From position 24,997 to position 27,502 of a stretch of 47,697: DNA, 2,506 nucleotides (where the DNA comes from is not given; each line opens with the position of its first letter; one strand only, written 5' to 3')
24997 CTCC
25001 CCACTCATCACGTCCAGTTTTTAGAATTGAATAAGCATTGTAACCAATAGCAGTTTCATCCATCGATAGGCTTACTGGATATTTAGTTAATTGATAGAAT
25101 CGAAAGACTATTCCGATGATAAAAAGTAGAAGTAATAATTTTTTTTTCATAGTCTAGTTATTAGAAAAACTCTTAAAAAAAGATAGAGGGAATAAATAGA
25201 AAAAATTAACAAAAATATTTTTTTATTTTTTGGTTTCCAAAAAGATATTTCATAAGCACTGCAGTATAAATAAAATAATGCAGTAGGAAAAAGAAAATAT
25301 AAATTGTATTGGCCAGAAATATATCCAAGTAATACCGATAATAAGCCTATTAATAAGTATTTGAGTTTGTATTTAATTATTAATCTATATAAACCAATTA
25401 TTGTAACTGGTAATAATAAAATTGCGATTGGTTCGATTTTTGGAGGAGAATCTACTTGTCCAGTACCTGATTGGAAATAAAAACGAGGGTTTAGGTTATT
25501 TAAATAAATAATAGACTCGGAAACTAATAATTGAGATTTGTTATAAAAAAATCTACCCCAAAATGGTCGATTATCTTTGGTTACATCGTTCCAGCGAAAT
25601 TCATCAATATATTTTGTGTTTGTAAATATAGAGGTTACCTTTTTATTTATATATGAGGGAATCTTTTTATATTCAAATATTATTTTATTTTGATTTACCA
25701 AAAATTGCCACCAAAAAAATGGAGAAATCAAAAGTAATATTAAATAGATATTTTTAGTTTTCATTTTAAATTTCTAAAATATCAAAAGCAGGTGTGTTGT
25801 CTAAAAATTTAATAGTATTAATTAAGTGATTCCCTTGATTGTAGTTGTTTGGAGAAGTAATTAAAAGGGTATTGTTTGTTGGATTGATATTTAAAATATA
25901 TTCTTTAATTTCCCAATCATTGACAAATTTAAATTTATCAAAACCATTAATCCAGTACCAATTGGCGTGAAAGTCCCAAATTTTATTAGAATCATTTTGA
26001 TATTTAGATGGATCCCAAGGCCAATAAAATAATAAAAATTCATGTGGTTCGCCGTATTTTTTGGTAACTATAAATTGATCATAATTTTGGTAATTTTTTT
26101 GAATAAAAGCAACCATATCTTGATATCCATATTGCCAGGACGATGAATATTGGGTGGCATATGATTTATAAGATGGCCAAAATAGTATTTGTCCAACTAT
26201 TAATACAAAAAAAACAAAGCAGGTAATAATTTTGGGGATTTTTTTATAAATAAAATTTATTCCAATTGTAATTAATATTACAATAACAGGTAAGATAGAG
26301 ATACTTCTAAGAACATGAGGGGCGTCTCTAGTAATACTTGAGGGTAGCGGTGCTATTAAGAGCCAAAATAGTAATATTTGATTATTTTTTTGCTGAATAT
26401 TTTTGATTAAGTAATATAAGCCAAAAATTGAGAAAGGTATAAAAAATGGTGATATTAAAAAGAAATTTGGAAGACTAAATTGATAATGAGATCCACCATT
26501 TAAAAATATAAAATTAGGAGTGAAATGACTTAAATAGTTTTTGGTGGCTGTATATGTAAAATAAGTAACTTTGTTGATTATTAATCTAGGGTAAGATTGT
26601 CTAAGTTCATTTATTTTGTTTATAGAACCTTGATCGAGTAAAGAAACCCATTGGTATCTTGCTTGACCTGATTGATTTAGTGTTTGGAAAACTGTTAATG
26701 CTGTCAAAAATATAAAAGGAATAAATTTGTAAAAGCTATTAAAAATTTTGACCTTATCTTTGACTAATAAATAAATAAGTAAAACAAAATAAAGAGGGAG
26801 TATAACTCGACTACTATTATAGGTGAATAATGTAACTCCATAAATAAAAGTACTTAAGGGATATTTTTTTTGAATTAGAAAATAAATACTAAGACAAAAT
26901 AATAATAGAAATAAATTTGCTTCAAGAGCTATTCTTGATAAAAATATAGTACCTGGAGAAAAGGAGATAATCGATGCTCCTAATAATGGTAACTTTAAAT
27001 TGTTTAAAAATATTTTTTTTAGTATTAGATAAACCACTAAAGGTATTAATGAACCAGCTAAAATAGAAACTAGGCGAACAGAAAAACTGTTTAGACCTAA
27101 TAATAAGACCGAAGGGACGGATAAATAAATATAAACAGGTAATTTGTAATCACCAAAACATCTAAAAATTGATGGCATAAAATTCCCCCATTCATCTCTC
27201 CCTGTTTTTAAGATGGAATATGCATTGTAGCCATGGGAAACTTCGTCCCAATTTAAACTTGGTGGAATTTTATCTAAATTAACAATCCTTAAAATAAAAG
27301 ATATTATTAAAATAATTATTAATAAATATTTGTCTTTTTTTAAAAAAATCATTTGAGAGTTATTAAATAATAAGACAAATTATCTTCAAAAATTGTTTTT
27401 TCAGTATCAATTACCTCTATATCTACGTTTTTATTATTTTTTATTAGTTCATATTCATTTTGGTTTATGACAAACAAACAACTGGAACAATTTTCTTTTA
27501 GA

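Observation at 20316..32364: Seven head-to-tail, deeply diverged ArnT/PMT-type GT-C paralogs, all keeping the catalytic DE loop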

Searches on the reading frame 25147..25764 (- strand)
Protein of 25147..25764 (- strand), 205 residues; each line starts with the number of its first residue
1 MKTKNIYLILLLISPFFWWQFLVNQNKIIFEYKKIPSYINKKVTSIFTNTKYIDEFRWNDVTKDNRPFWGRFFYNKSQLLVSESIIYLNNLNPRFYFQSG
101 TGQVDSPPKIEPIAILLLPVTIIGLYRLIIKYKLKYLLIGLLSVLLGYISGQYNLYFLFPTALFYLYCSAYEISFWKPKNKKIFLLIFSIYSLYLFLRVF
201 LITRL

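Call 6: search_protein_families(library=pfam, proteins=[window:25147-25764:-], max_evalue=0.01)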
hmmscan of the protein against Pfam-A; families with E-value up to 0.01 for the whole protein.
window:25147-25764:- (205 aa): 0 families

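Call 7: search_protein_families(library=ncbifam, proteins=[window:25147-25764:-], max_evalue=0.01)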
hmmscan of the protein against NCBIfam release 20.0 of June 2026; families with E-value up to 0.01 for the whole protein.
window:25147-25764:- (205 aa): 0 families

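Call 25: search_protein_families(library=pfam, proteins=[window:25147-25764:-], max_evalue=10)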
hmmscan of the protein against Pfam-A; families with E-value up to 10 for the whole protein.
window:25147-25764:- (205 aa): 1 family
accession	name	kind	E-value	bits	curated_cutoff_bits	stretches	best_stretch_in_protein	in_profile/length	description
PF13231.12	PMT_2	-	0.59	10.8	26.1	1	113-191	77-154/160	Dolichyl-phosphate-mannose-protein mannosyltransferase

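Call 31: find_homologous_proteins(query=window:25147-25764:-, max_evalue=0.001)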
Query window:25147-25764:- (205 aa): 39 proteins with E <= 0.001 among 508 candidates.
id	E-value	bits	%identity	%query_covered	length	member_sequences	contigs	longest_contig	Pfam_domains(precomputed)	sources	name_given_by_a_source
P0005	8.0e-127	439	99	100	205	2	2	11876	-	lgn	-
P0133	3.1e-102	359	78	100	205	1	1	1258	-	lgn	-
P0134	2.1e-100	353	77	100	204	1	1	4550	-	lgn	-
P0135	1.9e-92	327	73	93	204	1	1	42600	-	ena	-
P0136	1.8e-91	324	73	100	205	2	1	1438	-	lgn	-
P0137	1.1e-90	321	71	100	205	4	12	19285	-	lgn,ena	-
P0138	2.9e-90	320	71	94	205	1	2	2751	-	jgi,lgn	jgi:hypothetical protein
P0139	1.1e-89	318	73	100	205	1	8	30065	-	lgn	-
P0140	1.1e-89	318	70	100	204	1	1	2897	-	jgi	jgi:hypothetical protein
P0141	6.3e-86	306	70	100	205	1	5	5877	-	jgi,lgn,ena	-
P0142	2.8e-85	304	69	94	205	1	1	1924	-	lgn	-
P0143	4.1e-83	296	65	100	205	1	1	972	-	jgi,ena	-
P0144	1.5e-81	291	68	91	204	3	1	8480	-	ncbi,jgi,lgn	ncbi:MAG: hypothetical protein WC895_03610 [Candidatus Shapirobacteria bacterium]|jgi:hypothetical p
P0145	5.4e-80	286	65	100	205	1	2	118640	-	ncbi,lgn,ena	-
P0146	4.6e-79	283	67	93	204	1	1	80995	-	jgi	jgi:hypothetical protein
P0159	5.2e-65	237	57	100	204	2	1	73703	-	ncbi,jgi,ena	ncbi:MAG: hypothetical protein WDA13_00315 [Candidatus Shapirobacteria bacterium]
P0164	8.9e-59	217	54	98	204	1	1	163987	-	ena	-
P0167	3.1e-57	212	53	100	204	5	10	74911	-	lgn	-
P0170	3.8e-32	130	36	99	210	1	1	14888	-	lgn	-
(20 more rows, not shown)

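Call 43: find_encoding_contigs(protein=P0164, flank=10000, max_places=1)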
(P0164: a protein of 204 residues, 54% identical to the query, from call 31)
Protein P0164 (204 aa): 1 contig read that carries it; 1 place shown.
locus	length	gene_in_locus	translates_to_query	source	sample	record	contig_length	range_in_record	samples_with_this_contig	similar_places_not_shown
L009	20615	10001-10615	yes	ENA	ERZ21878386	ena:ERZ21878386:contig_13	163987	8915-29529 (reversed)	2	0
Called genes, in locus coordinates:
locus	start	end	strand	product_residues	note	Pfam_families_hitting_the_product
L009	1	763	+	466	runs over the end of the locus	PF13231:PMT_2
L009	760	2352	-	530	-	PF13231:PMT_2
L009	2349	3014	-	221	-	-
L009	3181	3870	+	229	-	PF00535:Glycos_transf_2, PF13641:Glyco_tranf_2_3, PF13712:Glyco_tranf_2_5 (weak), PF13632:Glyco_trans_2_3 (weak)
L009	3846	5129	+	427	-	-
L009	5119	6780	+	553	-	PF02366:PMT, PF13231:PMT_2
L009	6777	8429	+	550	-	PF02366:PMT, PF13231:PMT_2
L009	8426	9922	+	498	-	PF13231:PMT_2 (weak)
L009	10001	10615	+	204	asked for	-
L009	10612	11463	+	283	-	PF02366:PMT, PF13231:PMT_2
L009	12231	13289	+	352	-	PF02366:PMT, PF13231:PMT_2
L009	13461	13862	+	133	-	-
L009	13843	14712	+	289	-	PF02366:PMT (weak)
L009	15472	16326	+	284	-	PF00535:Glycos_transf_2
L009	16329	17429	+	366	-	PF13439:Glyco_transf_4, PF00534:Glycos_transf_1, PF13692:Glyco_trans_1_4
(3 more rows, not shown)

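Call 71: predict_structure(alignment_id=A3)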
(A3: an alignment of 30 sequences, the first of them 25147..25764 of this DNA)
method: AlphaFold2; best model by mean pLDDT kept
length: 205 residues; sequences in the alignment: 30
mean_pLDDT: 79.7   pTM: 0.75
mean pLDDT of the five models: 79.7, 78.9, 78.8, 78.5, 74.6
residues with pLDDT >= 90: 74; 70-90: 79; 50-70: 33; < 50: 19
segments of 3 or more residues with pLDDT < 50: 54-59, 102-111
pLDDT, mean of each block of 10 residues (from residue 1): 93 77 72 91 78 51 65 80 87 67 42 75 94 91 91 84 93 96 93 81 64
secondary structure, 60 per line:
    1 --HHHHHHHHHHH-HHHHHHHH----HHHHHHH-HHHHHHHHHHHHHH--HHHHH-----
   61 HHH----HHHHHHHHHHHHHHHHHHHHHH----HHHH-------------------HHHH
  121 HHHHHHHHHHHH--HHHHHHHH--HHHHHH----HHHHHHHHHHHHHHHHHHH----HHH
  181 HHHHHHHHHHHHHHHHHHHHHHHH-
elements in order: H3-13 H15-22 H27-33 H35-48 H51-55 H68-89 H94-97 H117-132 H135-142 H145-150 H155-173 H178-204

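Call 73: fold_search(model_id=the predicted structure, library=pdb)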
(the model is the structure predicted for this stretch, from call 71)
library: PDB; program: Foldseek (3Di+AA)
matches with E <= 10: 18; with E <= 0.001: 0
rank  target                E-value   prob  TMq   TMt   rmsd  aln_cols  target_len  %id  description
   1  3rce_A                3.3e+00  0.12  0.31  0.11  18.8       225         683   14  Bacterial oligosaccharyltransferase PglB (released 2011-06-15)
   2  8s2f_BBB              3.9e+00  0.04  0.15  0.16  20.4       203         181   11  Crystal structure of Borrelia burgdorferi paralogous family 12 outer surface protein BBH37 (released 2025-03-05)
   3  5gpj_D                4.1e+00  0.02  0.13  0.06  19.6       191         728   17  Crystal Structure of Proton-Pumping Pyrophosphatase (released 2016-12-28)
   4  8vlw_A                4.7e+00  0.03  0.16  0.15  26.0       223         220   13  TolQ-TolR inner membrane protein complex from Acinetobacter baumannii (released 2025-01-15)
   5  9ddp_D                5.4e+00  0.06  0.23  0.22  24.0       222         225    9  E. coli TonB-ExbBD TonB bound to ExbB chain E (released 2025-07-09)
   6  5ogl_A                5.7e+00  0.08  0.28  0.10  17.4       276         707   13  Structure of bacterial oligosaccharyltransferase PglB in complex with an acceptor peptide and an lipid-linked oligosac (released 2017-10-25)
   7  4b3w_A                6.2e+00  0.04  0.16  0.20  13.8       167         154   14  Crystal structure of human cytoglobin H(E7)Q mutant (released 2013-01-23)
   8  5sv0_B                6.6e+00  0.06  0.25  0.23  24.2       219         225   10  Structure of the ExbB/ExbD complex from E. coli at pH 7.0 (released 2016-09-28)
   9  8s2p_AAA              7.2e+00  0.02  0.14  0.15  20.6       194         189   13  Crystal structure of Borrelia burgdorferi paralogous family 12 outer surface protein BBH37 (space group p21) (released 2025-03-05)
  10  9kpz_A                7.9e+00  0.02  0.17  0.16  26.0       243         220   12  Structure of TolQRA complex at pH 5.4 from E.coli (released 2026-03-04)
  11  5zfp_B                8.3e+00  0.04  0.23  0.22  23.1       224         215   12  Structure of the ExbB/ExbD hexameric complex (released 2018-05-09)
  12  8s2p_BBB              8.3e+00  0.02  0.15  0.15  20.9       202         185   12  Crystal structure of Borrelia burgdorferi paralogous family 12 outer surface protein BBH37 (space group p21) (released 2025-03-05)
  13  9o40_A                8.3e+00  0.02  0.16  0.15  26.2       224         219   12  cryo-EM structure of TolQR conformation1 in SMA nanodiscs (released 2025-12-17)
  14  9kq0_A                8.3e+00  0.01  0.13  0.12  26.0       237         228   11  Structure of TolQRA complex at pH 8.0 from E.coli (released 2026-03-04)
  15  7dr6_A                8.7e+00  0.03  0.17  0.17  22.9       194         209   11  PA28alpha-beta in complex with immunoproteasome (released 2021-01-20)
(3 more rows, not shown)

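Call 80: find_encoding_contigs(protein=P0170, flank=10000, max_places=1)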
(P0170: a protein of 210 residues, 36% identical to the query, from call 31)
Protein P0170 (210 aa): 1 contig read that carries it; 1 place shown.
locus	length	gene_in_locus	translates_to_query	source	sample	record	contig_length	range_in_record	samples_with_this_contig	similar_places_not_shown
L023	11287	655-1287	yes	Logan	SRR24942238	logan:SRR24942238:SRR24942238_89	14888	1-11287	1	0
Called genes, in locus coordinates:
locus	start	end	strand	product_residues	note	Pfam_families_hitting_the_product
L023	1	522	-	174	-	?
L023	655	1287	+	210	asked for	-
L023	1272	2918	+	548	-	PF13231:PMT_2 (weak)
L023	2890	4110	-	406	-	PF26314:MptA_B_family (weak)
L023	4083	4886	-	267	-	PF00535:Glycos_transf_2, PF13641:Glyco_tranf_2_3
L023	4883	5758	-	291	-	PF00535:Glycos_transf_2, PF10111:Glyco_tranf_2_2 (weak), PF13641:Glyco_tranf_2_3, PF13632:Glyco_trans_2_3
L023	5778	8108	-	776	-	PF09586:YfhO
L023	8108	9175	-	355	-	PF00534:Glycos_transf_1, PF13692:Glyco_trans_1_4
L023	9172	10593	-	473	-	PF13231:PMT_2 (weak)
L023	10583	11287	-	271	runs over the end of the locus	PF00535:Glycos_transf_2, PF10111:Glyco_tranf_2_2 (weak)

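Call 81: find_encoding_contigs(protein=P0159, flank=10000, max_places=1)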
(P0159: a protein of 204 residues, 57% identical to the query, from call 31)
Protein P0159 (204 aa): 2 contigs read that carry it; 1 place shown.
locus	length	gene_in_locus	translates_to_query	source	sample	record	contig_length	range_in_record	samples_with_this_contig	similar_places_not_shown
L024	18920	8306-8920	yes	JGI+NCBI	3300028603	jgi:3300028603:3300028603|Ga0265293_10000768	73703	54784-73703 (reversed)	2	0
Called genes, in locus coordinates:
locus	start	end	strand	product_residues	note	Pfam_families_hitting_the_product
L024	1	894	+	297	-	?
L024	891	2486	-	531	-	PF13231:PMT_2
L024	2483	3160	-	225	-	-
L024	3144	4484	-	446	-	-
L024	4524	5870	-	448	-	-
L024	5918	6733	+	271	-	PF00535:Glycos_transf_2, PF10111:Glyco_tranf_2_2, PF13641:Glyco_tranf_2_3, PF13712:Glyco_tranf_2_5, PF13632:Glyco_trans_2_3 (weak)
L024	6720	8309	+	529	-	PF13231:PMT_2 (weak)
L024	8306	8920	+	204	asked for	-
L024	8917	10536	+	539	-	PF02366:PMT (weak), PF13231:PMT_2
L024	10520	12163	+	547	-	PF02366:PMT, PF13231:PMT_2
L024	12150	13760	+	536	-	PF02366:PMT (weak)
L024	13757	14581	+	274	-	PF00535:Glycos_transf_2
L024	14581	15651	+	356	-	PF13439:Glyco_transf_4, PF00534:Glycos_transf_1, PF13692:Glyco_trans_1_4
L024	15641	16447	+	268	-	PF00535:Glycos_transf_2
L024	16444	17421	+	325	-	PF10111:Glyco_tranf_2_2 (faint), PF00535:Glycos_transf_2 (weak), PF13632:Glyco_trans_2_3 (weak)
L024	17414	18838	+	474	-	PF04055:Radical_SAM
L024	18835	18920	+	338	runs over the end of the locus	PF00535:Glycos_transf_2, PF10111:Glyco_tranf_2_2 (weak), PF13641:Glyco_tranf_2_3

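Call 82: find_encoding_contigs(protein=P0167, flank=10000, max_places=1)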
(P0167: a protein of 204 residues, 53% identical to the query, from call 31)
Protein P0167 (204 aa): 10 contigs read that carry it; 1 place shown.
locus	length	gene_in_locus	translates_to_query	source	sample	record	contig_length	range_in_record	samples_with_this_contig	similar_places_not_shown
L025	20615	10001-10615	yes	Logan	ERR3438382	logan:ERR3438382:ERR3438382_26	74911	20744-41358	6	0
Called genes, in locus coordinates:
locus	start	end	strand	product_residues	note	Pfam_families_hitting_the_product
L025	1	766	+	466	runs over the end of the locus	PF13231:PMT_2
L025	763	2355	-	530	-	PF13231:PMT_2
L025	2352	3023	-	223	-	-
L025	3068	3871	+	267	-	PF00535:Glycos_transf_2, PF10111:Glyco_tranf_2_2 (weak), PF13641:Glyco_tranf_2_3, PF13712:Glyco_tranf_2_5 (weak), PF13632:Glyco_trans_2_3 (weak)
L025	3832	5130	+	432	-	-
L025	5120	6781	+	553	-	PF02366:PMT, PF13231:PMT_2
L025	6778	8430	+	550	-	PF02366:PMT, PF13231:PMT_2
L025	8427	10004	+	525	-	PF13231:PMT_2 (weak)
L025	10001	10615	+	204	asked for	-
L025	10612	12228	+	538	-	PF02366:PMT, PF13231:PMT_2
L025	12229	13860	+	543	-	PF02366:PMT, PF13231:PMT_2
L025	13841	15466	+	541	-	PF02366:PMT (weak)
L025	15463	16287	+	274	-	PF00535:Glycos_transf_2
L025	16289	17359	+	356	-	PF13439:Glyco_transf_4, PF00534:Glycos_transf_1, PF13692:Glyco_trans_1_4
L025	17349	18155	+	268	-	PF00535:Glycos_transf_2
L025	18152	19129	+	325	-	PF10111:Glyco_tranf_2_2 (faint), PF13641:Glyco_tranf_2_3 (faint), PF00535:Glycos_transf_2 (weak), PF13632:Glyco_trans_2_3 (weak)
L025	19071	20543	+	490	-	PF04055:Radical_SAM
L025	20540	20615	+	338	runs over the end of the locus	PF00535:Glycos_transf_2, PF13641:Glyco_tranf_2_3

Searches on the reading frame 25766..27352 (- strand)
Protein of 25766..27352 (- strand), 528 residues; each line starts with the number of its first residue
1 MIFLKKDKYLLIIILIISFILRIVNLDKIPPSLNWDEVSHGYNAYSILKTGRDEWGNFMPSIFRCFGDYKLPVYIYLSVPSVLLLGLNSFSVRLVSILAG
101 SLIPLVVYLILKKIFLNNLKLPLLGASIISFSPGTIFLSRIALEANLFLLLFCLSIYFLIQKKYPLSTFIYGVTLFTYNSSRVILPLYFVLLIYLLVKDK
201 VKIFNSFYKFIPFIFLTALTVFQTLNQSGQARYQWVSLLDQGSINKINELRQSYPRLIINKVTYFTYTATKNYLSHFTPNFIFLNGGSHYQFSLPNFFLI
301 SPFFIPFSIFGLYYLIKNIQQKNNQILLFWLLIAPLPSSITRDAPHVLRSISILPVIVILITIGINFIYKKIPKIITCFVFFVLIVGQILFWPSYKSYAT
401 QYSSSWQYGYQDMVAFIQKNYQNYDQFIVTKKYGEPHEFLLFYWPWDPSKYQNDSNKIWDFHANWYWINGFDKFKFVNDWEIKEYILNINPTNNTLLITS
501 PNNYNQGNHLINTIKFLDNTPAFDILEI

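Call 6: search_protein_families(library=pfam, proteins=[window:25766-27352:-], max_evalue=0.01)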
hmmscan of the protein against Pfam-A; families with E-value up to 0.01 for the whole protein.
window:25766-27352:- (528 aa): 1 family
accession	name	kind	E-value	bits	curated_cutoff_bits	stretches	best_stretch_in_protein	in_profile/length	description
PF13231.12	PMT_2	-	0.00012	22.8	26.1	1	72-222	4-154/160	Dolichyl-phosphate-mannose-protein mannosyltransferase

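Call 7: search_protein_families(library=ncbifam, proteins=[window:25766-27352:-], max_evalue=0.01)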
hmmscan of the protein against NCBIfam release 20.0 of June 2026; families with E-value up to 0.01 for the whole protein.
window:25766-27352:- (528 aa): 0 families

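Call 19: find_related_loci(query=window:25766-27352:-, collection=genome_contigs, flank=10000)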
Query window:25766-27352:- (528 aa) in genome_contigs; peptide patterns used: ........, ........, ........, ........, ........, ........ (x = any residue, [..] = any of these).
207 stretches matched a pattern; 3 encode a relative of the query (tblastn E <= 1e-3); 3 distinct loci.
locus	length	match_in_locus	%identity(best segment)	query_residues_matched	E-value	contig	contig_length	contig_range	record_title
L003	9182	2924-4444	75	22-528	0e+0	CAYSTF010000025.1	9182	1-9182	MAG TPA_asm: uncultured Gammaproteobacteria bacterium isolate SRP263991_co3_231 genome assembly, contig: NODE_10690_leng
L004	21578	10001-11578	40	4-528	2e-117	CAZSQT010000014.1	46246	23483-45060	MAG TPA_asm: uncultured Gammaproteobacteria bacterium isolate SRP067234_co1_34 genome assembly, contig: k99_595826, whol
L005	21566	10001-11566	38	7-528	7e-104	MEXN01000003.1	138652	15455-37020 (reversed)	MAG: Candidatus Amesbacteria bacterium RIFCSPLOWO2_01_FULL_48_25 rifcsplowo2_01_scaffold_246, whole genome shotgun seque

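Call 59: find_related_loci(query=window:25766-27352:-, collection=metagenome_contigs, flank=10000)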
Query window:25766-27352:- (528 aa) in metagenome_contigs; peptide patterns used: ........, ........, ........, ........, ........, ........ (x = any residue, [..] = any of these).
366 stretches matched a pattern; 11 encode a relative of the query (tblastn E <= 1e-3); 11 distinct loci.
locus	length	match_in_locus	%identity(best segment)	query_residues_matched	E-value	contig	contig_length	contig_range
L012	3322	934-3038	65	18-527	0e+0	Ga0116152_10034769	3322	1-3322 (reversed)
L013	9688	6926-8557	45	3-525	3e-142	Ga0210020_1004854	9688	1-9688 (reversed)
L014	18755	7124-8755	45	3-525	3e-142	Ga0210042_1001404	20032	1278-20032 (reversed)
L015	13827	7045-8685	42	1-527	2e-131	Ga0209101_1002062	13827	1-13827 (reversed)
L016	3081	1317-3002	41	2-528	4e-112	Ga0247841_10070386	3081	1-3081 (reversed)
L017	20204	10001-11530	40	21-527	2e-105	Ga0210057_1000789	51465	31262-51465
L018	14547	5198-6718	37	22-528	3e-100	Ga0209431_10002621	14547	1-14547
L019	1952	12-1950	61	4-527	5e-82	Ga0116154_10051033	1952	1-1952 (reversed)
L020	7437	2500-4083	29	22-527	5e-68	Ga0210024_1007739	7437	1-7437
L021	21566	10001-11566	38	7-528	2e-103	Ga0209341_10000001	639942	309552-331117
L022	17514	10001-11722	39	2-528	6e-107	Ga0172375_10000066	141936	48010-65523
